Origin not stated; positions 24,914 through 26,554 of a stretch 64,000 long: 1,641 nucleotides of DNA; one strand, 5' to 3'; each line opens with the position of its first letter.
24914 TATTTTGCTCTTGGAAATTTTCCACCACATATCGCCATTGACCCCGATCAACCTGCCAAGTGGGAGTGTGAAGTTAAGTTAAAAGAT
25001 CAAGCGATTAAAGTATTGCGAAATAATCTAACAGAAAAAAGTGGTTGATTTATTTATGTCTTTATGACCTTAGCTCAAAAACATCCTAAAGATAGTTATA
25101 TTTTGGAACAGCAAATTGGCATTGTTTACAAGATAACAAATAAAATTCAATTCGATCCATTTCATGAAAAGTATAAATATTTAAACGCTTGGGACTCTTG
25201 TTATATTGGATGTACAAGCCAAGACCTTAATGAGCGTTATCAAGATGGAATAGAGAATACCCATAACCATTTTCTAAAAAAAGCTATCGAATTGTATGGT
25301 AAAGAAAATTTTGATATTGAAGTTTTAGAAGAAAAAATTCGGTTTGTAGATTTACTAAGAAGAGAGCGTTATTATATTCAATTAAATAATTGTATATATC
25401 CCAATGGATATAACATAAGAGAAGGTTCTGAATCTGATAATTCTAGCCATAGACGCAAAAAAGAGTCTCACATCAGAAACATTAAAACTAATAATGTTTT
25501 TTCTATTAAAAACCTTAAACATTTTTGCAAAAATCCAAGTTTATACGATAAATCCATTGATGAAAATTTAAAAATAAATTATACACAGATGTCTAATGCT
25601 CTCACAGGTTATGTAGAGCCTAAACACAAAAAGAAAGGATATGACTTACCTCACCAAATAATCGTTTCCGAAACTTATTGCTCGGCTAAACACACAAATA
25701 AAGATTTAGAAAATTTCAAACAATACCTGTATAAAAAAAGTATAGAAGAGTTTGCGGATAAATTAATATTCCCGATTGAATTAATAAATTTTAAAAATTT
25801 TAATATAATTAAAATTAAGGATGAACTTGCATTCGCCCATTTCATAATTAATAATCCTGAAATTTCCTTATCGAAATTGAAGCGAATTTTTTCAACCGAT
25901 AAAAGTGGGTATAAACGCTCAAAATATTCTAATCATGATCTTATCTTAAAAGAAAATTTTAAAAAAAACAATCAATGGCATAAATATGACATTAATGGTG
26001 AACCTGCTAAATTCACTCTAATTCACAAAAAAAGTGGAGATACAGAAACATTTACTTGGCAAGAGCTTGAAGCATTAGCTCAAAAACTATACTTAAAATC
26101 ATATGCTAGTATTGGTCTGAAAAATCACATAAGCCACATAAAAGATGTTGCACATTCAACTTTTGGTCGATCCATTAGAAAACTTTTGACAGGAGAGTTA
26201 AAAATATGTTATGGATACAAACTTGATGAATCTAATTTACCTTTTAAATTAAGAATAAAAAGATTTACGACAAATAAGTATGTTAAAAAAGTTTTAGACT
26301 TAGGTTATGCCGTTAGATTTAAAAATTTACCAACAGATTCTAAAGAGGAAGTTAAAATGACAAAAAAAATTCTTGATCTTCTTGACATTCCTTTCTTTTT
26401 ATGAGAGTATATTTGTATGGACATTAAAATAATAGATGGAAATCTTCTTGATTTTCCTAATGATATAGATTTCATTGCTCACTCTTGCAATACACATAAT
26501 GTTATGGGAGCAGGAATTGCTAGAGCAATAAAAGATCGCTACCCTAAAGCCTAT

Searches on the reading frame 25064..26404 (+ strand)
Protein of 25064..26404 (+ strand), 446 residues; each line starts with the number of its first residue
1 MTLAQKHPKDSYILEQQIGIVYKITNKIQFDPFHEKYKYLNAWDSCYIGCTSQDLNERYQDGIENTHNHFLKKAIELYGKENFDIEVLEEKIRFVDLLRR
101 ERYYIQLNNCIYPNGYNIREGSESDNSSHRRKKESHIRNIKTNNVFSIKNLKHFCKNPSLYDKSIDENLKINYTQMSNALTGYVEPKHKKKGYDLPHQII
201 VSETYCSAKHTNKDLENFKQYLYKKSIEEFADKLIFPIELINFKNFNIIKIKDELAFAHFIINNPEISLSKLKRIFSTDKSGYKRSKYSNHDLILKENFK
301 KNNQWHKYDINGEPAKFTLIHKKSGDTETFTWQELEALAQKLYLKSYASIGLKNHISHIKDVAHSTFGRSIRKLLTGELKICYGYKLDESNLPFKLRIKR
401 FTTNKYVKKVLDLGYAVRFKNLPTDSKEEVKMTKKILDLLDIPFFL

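Call 8: search_protein_families(library=pfam, proteins=[window:25064-26404:+], max_evalue=0.01)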
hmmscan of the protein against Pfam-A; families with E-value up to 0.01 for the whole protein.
window:25064-26404:+ (446 aa): 1 family
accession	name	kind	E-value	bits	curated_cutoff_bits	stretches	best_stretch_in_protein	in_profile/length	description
PF01541.30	GIY-YIG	-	0.00076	20.2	22.6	1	43-117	11-78/78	GIY-YIG catalytic domain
